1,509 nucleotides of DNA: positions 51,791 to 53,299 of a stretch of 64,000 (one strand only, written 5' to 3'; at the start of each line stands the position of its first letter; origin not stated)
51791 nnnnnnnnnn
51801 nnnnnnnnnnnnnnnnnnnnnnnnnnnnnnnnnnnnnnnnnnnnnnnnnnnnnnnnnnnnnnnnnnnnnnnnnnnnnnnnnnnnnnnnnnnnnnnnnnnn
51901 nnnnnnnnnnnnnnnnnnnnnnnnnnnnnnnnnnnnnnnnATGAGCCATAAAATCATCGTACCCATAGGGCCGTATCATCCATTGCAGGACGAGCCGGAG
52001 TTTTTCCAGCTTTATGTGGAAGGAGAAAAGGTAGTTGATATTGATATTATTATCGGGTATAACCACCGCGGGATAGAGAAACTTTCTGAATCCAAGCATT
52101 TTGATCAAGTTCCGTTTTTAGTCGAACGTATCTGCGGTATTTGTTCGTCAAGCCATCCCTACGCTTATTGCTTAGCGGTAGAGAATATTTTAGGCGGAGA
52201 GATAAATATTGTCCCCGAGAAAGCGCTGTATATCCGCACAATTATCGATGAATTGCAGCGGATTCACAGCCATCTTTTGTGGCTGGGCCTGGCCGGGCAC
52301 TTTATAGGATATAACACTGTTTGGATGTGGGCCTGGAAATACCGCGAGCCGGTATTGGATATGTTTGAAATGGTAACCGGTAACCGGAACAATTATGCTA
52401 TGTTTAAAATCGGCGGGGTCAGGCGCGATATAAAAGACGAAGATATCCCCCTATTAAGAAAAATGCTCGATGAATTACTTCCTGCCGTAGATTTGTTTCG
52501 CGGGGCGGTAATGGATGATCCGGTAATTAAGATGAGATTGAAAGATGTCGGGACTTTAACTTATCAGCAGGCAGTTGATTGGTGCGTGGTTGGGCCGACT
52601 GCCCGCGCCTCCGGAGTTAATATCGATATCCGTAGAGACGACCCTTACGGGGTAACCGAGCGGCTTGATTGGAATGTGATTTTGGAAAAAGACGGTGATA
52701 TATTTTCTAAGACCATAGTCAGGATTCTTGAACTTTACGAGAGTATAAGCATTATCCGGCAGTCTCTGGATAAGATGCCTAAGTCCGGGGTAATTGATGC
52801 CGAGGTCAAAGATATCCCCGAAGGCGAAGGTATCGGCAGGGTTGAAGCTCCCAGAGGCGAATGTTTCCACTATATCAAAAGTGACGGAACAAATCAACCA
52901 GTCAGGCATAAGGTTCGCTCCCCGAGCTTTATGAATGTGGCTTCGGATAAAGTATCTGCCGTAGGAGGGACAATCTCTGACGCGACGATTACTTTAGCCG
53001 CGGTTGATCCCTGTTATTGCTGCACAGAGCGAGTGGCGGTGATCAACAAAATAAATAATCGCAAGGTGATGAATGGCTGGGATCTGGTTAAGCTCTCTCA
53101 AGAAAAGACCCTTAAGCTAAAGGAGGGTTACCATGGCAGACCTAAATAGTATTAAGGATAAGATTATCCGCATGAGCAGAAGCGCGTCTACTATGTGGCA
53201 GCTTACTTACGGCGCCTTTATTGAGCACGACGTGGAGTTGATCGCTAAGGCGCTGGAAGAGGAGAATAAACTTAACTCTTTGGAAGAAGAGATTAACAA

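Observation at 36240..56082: Cysteine-less Ehr module and a bona fide Ech-type [NiFe] hydrogenase with a HydBG-like NAD(P)H module co-located within 20 kb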

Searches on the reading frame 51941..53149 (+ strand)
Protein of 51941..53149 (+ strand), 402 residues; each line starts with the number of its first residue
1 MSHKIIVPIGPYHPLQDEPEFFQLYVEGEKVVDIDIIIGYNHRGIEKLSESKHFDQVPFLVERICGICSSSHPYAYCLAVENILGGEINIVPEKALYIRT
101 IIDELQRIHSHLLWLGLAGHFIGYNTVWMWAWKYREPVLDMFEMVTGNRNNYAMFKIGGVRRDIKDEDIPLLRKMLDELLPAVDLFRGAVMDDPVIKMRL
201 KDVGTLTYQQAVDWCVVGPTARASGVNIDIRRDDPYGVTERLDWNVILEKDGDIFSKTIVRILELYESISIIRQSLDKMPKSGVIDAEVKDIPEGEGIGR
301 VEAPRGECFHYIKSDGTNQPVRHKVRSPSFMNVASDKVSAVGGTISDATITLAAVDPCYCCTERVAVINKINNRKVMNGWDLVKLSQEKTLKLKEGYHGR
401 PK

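Call 4: search_protein_families(library=pfam, proteins=[window:51941-53149:+])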
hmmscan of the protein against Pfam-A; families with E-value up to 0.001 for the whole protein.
window:51941-53149:+ (402 aa): 2 families
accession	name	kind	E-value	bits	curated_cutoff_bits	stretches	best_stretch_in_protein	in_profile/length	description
PF00346.24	Complex1_49kDa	-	1.8e-67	227.7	24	2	122-286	2-166/271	Respiratory-chain NADH dehydrogenase, 49 Kd subunit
PF00374.24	NiFeSe_Hases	-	3.7e-14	53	25.8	1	43-114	1-69/508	Nickel-dependent hydrogenase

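Call 5: search_protein_families(library=ncbifam, proteins=[window:51941-53149:+])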
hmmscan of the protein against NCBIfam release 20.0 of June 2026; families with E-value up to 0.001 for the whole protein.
window:51941-53149:+ (402 aa): 15 families
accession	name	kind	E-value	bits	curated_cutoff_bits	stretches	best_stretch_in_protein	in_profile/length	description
NF004739.1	PRK06075.1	equivalog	5.5e-97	324.9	360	2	7-287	3-280/384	NADH-quinone oxidoreductase subunit D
TIGR01962.1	NuoD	equivalog_domain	4.9e-86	289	459.35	2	4-286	2-281/386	NADH dehydrogenase (quinone) subunit D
NF040602.1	F420_dehyd_FpoD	exception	3.4e-83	279.7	600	1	3-362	6-370/372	F420H2 dehydrogenase subunit FpoD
NF008974.0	PRK12322.1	equivalog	4.9e-80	269.2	522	1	4-357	6-359/366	NADH-quinone oxidoreductase subunit D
NF009808.0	PRK13292.1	equivalog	1e-68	232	1156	2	4-287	407-687/791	NADH-quinone oxidoreductase subunit B/C/D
NF008728.0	PRK11742.1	equivalog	4.8e-61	206.9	840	2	6-282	216-489/598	NADH-quinone oxidoreductase subunit C/D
NF005649.0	PRK07415.1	equivalog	7.8e-61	206.2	583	2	3-289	9-293/394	NAD(P)H-quinone oxidoreductase subunit H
TIGR03295.1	frhA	equivalog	5.1e-18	65.2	392.5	1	43-166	41-168/412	coenzyme F420 hydrogenase subunit alpha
NF033181.1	NiFeSe_hydrog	equivalog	5.3e-15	55.3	600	1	25-114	21-106/507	nickel-dependent hydrogenase large subunit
NF045518.1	H2_NiFeSe_large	exception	1.8e-13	50.2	780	1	24-114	20-106/485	NiFeSe hydrogenase large subunit HysA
NF040828.1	sulfhyd_ShyA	equivalog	3.9e-13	49.1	700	1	25-140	20-134/415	NAD(P)-dependent hydrogenase/sulfhydrogenase 2 subunit alpha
NF041785.2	VhuA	equivalog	1.3e-11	43.7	800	1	31-114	28-107/418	F420-non-reducing hydrogenase Vhu subunit A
NF007778.0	PRK10467.1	equivalog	4.4e-09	35.2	969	1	39-113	35-106/567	hydrogenase 2 large subunit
NF007550.0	PRK10170.1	equivalog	2e-06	26.5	1101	1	27-114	38-122/597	Ni/Fe-hydrogenase large subunit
NF040832.1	sulfhyd_HydA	equivalog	0.0002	20.6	880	0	27-136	26-132/426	NADPH-dependent hydrogenase/sulfhydrogenase 1 subunit alpha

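Call 6: find_homologous_proteins(query=window:51941-53149:+)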
Query window:51941-53149:+ (402 aa): 7984 proteins with E <= 0.001 among 8000 candidates; the best 120 are listed.
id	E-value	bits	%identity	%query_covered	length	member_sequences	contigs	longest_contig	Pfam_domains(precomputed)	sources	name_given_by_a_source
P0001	1.3e-262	889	94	100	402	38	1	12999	PF00374.25,PF00346.25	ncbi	-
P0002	2.3e-252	855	91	100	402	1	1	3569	PF00374.25,PF00346.25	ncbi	-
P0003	1.4e-248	842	90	98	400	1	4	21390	PF00374.25,PF00346.25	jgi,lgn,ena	-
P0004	2.1e-247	839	87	100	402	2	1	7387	PF00374.25,PF00346.25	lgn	-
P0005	1.1e-245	833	86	100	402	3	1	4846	PF00374.25,PF00346.25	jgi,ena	-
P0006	1.5e-245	832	89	98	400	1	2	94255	PF00374.25,PF00346.25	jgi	jgi:NADH-quinone oxidoreductase subunit D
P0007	1.6e-243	826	87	99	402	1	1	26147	PF00374.25,PF00346.25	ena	-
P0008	2.3e-243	825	87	100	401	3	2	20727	PF00374.25,PF00346.25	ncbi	-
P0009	3.7e-243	825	86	100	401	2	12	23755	PF00374.25,PF00346.25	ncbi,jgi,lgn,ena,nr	ncbi:MAG: NADH:ubiquinone oxidoreductase [Candidatus Omnitrophica bacterium CG08_land_8_20_14_0_20_4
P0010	4.1e-243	824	86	99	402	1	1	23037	PF00374.25,PF00346.25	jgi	-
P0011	4.1e-242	821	85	100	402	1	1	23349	PF00374.25,PF00346.25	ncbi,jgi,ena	ncbi:MAG: nickel-dependent hydrogenase large subunit [Candidatus Omnitrophota bacterium]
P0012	5.9e-242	821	86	99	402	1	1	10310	PF00374.25,PF00346.25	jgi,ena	-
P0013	2.9e-240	815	85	99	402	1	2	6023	PF00374.25,PF00346.25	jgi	-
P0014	2.3e-239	812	85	98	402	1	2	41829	PF00374.25,PF00346.25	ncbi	-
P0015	1.1e-238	810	87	98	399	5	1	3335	PF00374.25,PF00346.25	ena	-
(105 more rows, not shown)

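Call 17: find_related_loci(query=window:51941-53149:+, collection=genome_contigs, flank=10000)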
Query window:51941-53149:+ (402 aa) in genome_contigs; peptide patterns used: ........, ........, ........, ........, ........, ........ (x = any residue, [..] = any of these).
275 stretches matched a pattern; 262 encode a relative of the query (tblastn E <= 1e-3); the best 80 are kept; 80 distinct loci.
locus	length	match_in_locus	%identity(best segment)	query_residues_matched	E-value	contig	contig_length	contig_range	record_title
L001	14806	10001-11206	91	1-402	0e+0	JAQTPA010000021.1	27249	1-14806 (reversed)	MAG: Candidatus Omnitrophota bacterium isolate STB_105 NODE_3764_length_27249_cov_18.059214_Sandtown_B, whole genome sho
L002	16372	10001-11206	91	1-402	0e+0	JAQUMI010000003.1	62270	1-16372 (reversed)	MAG: Candidatus Omnitrophota bacterium isolate STD1_150 NODE_931_length_62270_cov_6.642116_Sandtown_D1, whole genome sho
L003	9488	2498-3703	90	1-402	0e+0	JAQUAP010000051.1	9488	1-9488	MAG: Candidatus Omnitrophota bacterium isolate STC_87 NODE_17553_length_9511_cov_2.936701_Sandtown_C, whole genome shotg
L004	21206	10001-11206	90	1-402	0e+0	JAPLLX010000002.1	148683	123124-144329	MAG: Candidatus Omnitrophota bacterium isolate LacPavin_0920_WC90_MAG_43_22 LacPavin_0920_WC90_scaffold_930476, whole ge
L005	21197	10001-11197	88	1-399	0e+0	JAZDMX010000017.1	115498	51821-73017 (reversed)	MAG: Candidatus Omnitrophota bacterium isolate MEGAHIT-group-0.683 k141_20769368, whole genome shotgun sequence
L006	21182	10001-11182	89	1-394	0e+0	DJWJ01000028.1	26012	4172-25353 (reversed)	MAG TPA_asm: Candidatus Omnitrophica bacterium UBA6233 UBA6233_contig_41671, whole genome shotgun sequence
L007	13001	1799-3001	86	1-402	0e+0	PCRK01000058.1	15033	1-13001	MAG: Candidatus Omnitrophica bacterium CG23_combo_of_CG06-09_8_20_14_all_41_10 CG23_scaffold_2076_c, whole genome shotgu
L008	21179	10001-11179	85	1-394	0e+0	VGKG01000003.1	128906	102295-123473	MAG: Candidatus Omnitrophota bacterium isolate M_DeepCast_200m_m2_189 M_DeepCast_200m_m2_189_Ga0194113_10000038, whole g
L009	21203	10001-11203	84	1-401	0e+0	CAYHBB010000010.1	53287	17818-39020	MAG TPA_asm: uncultured Planctomycetales bacterium isolate ERP119294_co2_534 genome assembly, contig: k141_1064675, whol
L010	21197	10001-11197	83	1-399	0e+0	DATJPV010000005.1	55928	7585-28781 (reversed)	MAG TPA_asm: Patescibacteria group bacterium isolate SMAG_U14922 k141_1991008, whole genome shotgun sequence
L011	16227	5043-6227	83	1-396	0e+0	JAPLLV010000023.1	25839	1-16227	MAG: Candidatus Omnitrophota bacterium isolate LacPavin_0920_WC90_MAG_47_10 LacPavin_0920_WC90_scaffold_713648, whole ge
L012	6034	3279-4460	85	1-395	0e+0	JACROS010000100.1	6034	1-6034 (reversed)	MAG: Candidatus Omnitrophota bacterium isolate NC_groundwater_1967_Pr3_S-0.2um_38_3 scaffold_887714, whole genome shotgu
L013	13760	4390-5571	84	1-395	0e+0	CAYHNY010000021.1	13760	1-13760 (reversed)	MAG TPA_asm: uncultured Planctomycetales bacterium isolate ERP119705_co14_517 genome assembly, contig: NODE_5382_length_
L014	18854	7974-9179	82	1-402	0e+0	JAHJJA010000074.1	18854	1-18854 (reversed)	MAG: Candidatus Omnitrophota bacterium isolate Modern_marine_rock_biofilm.mb.15 Modern_marine_rock.mb.15_k141_427539, wh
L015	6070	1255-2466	82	1-402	0e+0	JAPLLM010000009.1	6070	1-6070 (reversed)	MAG: Candidatus Omnitrophota bacterium isolate LacPavin_0419_WC70L_MAG_46_7 LacPavin_0419_WC70L_scaffold_114054, whole g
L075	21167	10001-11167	68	1-394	0e+0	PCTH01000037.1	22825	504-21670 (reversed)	MAG: Candidatus Omnitrophica bacterium CG22_combo_CG10-13_8_21_14_all_43_16 CG22_scaffold_1245_c, whole genome shotgun s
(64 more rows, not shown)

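Call 24: search_solved_structures(query=window:51941-53149:+, max_evalue=1e-10)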
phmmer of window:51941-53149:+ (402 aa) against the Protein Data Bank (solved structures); distinct sequences matched with E-value up to 1e-10: 58.
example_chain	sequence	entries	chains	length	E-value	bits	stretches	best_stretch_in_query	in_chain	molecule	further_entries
6cfw_L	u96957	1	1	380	7.7e-86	291.5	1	5-364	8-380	Membrane-bound hydrogenase subunit alpha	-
7z0s_E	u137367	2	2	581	1e-74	254.9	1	6-373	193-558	Formate hydrogenlyase subunit 5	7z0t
2fug_4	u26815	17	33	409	1.5e-61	211.5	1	7-288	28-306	NADH-quinone oxidoreductase chain 4 | NADH-QUINONE OXIDOREDUCTASE SUBUNIT 4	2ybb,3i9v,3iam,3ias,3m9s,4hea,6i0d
7q5y_B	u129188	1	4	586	2.1e-57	197.8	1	5-281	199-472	NADH-quinone oxidoreductase subunit C/D 2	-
6hum_H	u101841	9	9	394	7.2e-55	189.5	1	4-295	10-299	NAD(P)H-quinone oxidoreductase subunit H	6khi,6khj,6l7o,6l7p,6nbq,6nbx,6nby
7arc_D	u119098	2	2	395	4.5e-52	180.3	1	7-290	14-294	ND7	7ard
7eu3_H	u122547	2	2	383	3.8e-51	177.2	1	6-290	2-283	NAD(P)H-quinone oxidoreductase subunit H, chloroplastic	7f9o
8e9g_D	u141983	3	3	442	3.1e-50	174.2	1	3-285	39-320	NADH-quinone oxidoreductase subunit D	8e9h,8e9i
9f5x_E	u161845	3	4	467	5.4e-50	173.4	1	7-282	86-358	NADH:ubiquinone oxidoreductase 49 kD subunit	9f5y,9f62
9grx_H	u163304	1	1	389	1.9e-48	168.4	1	5-289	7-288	NAD(P)H-quinone oxidoreductase subunit H, chloroplastic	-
6u8y_L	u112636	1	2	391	3.4e-48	167.5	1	10-358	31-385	NADH dehydrogenase subunit D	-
7wfg_H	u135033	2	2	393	3.6e-48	167.4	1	5-282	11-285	NAD(P)H-quinone oxidoreductase subunit H, chloroplastic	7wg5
8qby_D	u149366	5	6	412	8.5e-48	166.2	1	7-281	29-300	NADH-quinone oxidoreductase subunit D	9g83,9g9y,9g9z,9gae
8bpx_D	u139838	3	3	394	9.3e-47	162.8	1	8-290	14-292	NADH dehydrogenase [ubiquinone] iron-sulfur protein 2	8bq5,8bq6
8e73_S2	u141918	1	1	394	1e-46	162.7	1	8-290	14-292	NDUS2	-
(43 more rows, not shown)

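Call 30: search_protein_families(library=pfam, proteins=[L075:11185-12975:+, L075:12977-13492:+, L075:13557-14084:+, L075:14081-14419:+, L075:14420-15931:+, L075:15928-16422:+, L075:16419-16787:+, L075:16777-17115:+, L075:18208-18645:+, L075:18642-20675:+], max_evalue=0.01)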
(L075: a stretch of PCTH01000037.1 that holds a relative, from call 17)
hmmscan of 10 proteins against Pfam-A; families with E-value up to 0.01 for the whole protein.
L075:11185-12975:+ (596 aa): 1 family
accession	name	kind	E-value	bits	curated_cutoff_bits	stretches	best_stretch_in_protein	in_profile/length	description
PF00361.26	Proton_antipo_M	-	2.8e-53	181.5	21.5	1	112-389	1-284/294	NADH:quinone oxidoreductase/Mrp antiporter, TM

L075:12977-13492:+ (171 aa): 2 families
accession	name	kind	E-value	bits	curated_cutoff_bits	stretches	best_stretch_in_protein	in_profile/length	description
PF13244.11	MbhD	-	2.7e-16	59.9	27.2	1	8-65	1-59/67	MBH, subunit D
PF20501.3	MbhE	-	9e-11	42.1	27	1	116-166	33-83/98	MBH, subunit E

L075:13557-14084:+ (175 aa): 1 family
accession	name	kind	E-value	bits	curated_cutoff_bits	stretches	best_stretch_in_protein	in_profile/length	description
PF04039.18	MnhB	-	1.4e-25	90.4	22.5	1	37-157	1-125/127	Domain related to MnhB subunit of Na+/H+ antiporter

L075:14081-14419:+ (112 aa): 1 family
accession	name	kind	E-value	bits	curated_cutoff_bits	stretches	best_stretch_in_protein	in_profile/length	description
PF00420.29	Oxidored_q2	-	1.6e-27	95.6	26.1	1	3-112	2-95/95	NADH-ubiquinone/plastoquinone oxidoreductase chain 4L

L075:14420-15931:+ (503 aa): 4 families
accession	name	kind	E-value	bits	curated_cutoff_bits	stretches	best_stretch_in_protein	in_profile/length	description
PF00361.26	Proton_antipo_M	-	2.5e-68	230.9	21.5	1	132-423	2-294/294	NADH:quinone oxidoreductase/Mrp antiporter, TM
PF10125.14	NADHdeh_related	-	8.4e-10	38.8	27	1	120-232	74-183/218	NADH dehydrogenase I, subunit N related protein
PF00662.26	Proton_antipo_N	-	2e-07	31.2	24.5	1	77-115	13-51/51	NADH-Ubiquinone oxidoreductase (complex I), chain 5 N-terminus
PF06522.17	B12D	-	0.0012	18.6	21.5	1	5-36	5-36/54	NADH-ubiquinone reductase complex 1 MLRQ subunit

L075:15928-16422:+ (164 aa): 1 family
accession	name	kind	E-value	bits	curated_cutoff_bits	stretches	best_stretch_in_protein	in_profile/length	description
PF01899.21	MNHE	-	3.3e-46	157.1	27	1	9-162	2-145/145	Na+/H+ ion antiporter subunit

L075:16419-16787:+ (122 aa): 1 family
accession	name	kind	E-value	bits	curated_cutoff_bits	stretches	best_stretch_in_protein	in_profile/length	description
PF04066.18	MrpF_PhaF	-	4.7e-18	65.8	23.3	1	64-116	1-53/53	Multiple resistance and pH regulation protein F (MrpF / PhaF)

L075:16777-17115:+ (112 aa): 1 family
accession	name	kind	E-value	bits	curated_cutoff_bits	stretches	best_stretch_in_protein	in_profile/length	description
PF03334.19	PhaG_MnhG_YufB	-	6.7e-25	87.6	23.4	1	13-92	1-80/80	Na+/H+ antiporter subunit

L075:18208-18645:+ (145 aa): 1 family
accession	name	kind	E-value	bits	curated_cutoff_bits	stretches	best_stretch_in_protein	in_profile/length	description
PF02577.19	BFN_dom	-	2.7e-39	133.9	27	1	35-143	1-107/112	Bifunctional nuclease domain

L075:18642-20675:+ (677 aa): 2 families
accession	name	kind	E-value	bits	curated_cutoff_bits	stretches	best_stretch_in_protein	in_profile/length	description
PF07238.19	PilZ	-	0.0015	19.3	22.5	1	18-131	2-96/102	PilZ domain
PF24550.1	LIS_MGM1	-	0.0038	17.7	27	0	212-281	17-85/100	Dynamin-like GTPase MGM1-like, lipid interacting stalk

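Call 36: find_encoding_contigs(protein=window:51941-53149:+, flank=10000, max_places=3)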
Protein window:51941-53149:+ (402 aa): 1 contig read that carries it; 1 place shown.
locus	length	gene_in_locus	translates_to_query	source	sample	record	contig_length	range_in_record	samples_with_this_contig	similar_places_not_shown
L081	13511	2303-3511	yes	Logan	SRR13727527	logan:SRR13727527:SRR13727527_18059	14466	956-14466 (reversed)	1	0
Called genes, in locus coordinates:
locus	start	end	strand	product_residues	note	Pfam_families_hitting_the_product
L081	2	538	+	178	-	?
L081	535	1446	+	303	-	PF00146:NADHdh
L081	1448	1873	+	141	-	PF01058:Oxidored_q6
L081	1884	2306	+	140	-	PF00329:Complex1_30kDa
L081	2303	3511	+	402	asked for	PF00374:NiFeSe_Hases, PF00346:Complex1_49kDa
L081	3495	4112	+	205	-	PF01895:PhoU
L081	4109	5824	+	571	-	PF00361:Proton_antipo_M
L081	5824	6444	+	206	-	PF12797:Fer4_2 (weak), PF13237:Fer4_10 (weak), PF14697:Fer4_21 (faint), PF00037:Fer4 (weak), PF12838:Fer4_7, PF13187:Fer4_9 (weak)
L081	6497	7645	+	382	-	PF05977:MFS_3, PF07690:MFS_1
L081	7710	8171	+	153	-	PF01471:PG_binding_1, PF09374:PG_binding_3 (faint)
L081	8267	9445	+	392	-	PF00232:Glyco_hydro_1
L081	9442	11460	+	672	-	PF00027:cNMP_binding, PF01734:Patatin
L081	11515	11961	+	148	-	-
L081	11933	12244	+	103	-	-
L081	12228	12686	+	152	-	PF01750:HycI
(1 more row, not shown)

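Call 41: search_protein_representatives(protein=window:51941-53149:+)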
Query: 402 residues. Proteins with E-value up to 0.001 (for the whole library): 8412; up to 1e-10: 3876; up to 1e-30: 759. The best 150 are listed.
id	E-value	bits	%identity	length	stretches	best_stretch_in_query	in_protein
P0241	2.2e-146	504.1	56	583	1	5-395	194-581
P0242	7.0e-145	499.2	57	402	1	1-393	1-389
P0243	2.8e-111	388.5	63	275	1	6-279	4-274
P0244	4.7e-107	374.6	46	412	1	12-399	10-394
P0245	3.2e-105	368.5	63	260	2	1-206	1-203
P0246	7.2e-102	357.5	49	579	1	6-376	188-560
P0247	1.8e-101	356.2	43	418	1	5-392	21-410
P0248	7.4e-101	354.2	57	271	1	129-394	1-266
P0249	2.3e-100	352.5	43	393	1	4-371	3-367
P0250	4.3e-99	348.4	43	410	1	3-381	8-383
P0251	1.5e-98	346.5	45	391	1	2-374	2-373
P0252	4.7e-97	341.7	46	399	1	4-370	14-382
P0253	2.0e-94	333.0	46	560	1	6-376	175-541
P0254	2.0e-94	333.0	47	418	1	6-369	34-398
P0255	1.0e-93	330.7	43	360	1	5-364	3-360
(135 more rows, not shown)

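Call 42: list_cluster_members(proteins=[P0241, P0242, P0244, P0246, P0247, P0249, P0250, P0251, P0252, P0254])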
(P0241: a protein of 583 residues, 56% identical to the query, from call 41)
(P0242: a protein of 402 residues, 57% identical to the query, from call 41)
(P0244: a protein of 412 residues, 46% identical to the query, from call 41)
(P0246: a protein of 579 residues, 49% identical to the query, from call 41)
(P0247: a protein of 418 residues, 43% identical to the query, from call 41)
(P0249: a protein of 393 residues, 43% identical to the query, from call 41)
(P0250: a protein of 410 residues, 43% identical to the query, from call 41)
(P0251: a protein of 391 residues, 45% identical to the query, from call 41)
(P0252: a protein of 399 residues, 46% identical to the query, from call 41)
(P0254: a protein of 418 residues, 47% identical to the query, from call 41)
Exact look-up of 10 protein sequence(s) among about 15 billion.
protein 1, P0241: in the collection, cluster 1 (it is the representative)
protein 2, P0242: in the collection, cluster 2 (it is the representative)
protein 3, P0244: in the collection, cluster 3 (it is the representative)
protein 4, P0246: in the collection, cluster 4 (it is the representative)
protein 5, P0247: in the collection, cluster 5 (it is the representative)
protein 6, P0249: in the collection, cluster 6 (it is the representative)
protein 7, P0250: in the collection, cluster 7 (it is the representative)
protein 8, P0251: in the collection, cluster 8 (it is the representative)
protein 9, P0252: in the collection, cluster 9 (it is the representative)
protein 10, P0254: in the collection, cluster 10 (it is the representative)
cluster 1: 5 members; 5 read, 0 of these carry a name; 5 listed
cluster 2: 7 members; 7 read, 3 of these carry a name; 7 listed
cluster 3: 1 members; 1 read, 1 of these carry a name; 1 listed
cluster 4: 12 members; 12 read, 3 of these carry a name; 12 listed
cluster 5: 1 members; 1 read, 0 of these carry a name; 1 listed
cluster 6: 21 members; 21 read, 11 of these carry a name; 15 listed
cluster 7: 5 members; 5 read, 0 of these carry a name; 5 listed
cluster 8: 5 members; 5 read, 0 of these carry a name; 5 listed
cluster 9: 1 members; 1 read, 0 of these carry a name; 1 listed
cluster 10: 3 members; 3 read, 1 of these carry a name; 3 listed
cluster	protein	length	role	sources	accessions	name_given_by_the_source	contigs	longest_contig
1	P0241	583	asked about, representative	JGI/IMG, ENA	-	-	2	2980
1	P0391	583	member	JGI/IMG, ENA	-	-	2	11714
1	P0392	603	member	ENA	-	-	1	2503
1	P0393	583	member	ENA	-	-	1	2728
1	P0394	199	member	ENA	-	-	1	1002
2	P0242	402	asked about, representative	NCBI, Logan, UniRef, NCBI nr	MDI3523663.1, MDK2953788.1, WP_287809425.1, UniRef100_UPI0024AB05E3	nickel-dependent hydrogenase large subunit [Kosmotoga sp.] | hydrogenase large subunit n=1 Tax=Kosmotoga sp. TaxID=1955248 RepID=UPI0024AB05E3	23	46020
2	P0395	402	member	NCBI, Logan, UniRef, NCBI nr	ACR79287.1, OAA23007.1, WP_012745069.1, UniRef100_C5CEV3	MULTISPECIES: nickel-dependent hydrogenase large subunit [Kosmotoga] | NADH-ubiquinone oxidoreductase chain 49kDa n=1 Tax=Kosmotoga olearia (strain ATCC ...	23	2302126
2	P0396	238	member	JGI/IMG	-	NADH-quinone oxidoreductase subunit D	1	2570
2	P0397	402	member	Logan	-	-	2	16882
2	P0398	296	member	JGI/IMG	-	-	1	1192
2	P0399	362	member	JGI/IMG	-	-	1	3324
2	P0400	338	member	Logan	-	-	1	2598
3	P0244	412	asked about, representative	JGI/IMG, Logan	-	membrane-bound hydrogenase subunit alpha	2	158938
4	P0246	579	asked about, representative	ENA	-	-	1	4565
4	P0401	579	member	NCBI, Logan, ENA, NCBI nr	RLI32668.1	hypothetical protein DRO51_01260 [Candidatus Bathyarchaeota archaeon] | MAG: hypothetical protein DRO51_01260 [Candidatus Bathyarchaeota archaeon]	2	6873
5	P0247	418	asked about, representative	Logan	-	-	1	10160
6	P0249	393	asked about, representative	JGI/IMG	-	NADH-quinone oxidoreductase subunit D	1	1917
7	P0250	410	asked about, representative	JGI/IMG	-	-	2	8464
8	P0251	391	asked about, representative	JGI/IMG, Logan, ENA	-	-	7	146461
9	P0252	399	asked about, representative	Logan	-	-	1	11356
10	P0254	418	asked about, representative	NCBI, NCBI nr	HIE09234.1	MAG TPA: Fe-S-binding domain-containing protein, partial [Armatimonadetes bacterium] | Fe-S-binding domain-containing protein [Armatimonadota bacterium]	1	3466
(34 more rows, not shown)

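Call 43: find_encoding_contigs(protein=P0395, flank=10000, max_places=1)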
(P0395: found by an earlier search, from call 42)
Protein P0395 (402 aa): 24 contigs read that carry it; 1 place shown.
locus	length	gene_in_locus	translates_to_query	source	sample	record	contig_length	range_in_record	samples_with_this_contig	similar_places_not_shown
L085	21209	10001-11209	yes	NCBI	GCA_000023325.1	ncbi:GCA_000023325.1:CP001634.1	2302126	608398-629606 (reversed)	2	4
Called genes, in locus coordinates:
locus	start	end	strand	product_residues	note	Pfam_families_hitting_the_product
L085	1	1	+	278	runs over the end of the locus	-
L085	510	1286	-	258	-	PF00294:PfkB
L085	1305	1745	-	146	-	-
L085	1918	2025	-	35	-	-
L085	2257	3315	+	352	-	PF01022:HTH_5, PF12802:MarR_2 (weak), PF12840:HTH_20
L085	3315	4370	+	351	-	PF12840:HTH_20, PF01022:HTH_5, PF13412:HTH_24 (weak)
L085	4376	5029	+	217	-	PF00702:Hydrolase, PF13419:HAD_2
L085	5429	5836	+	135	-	-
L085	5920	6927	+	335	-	PF13237:Fer4_10 (faint), PF13534:Fer4_17 (faint), PF13187:Fer4_9 (faint), PF00037:Fer4 (faint), PF17179:Fer4_22, PF13746:Fer4_18 (weak)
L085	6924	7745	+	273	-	PF00970:FAD_binding_6 (weak), PF00175:NAD_binding_1, PF10418:DHODB_Fe-S_bind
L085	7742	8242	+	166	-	PF13247:Fer4_11, PF12838:Fer4_7 (weak), PF13187:Fer4_9 (weak), PF00037:Fer4 (weak)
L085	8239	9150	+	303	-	PF00146:NADHdh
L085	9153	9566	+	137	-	PF01058:Oxidored_q6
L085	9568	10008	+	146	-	PF00329:Complex1_30kDa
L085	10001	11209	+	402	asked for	PF00374:NiFeSe_Hases, PF00346:Complex1_49kDa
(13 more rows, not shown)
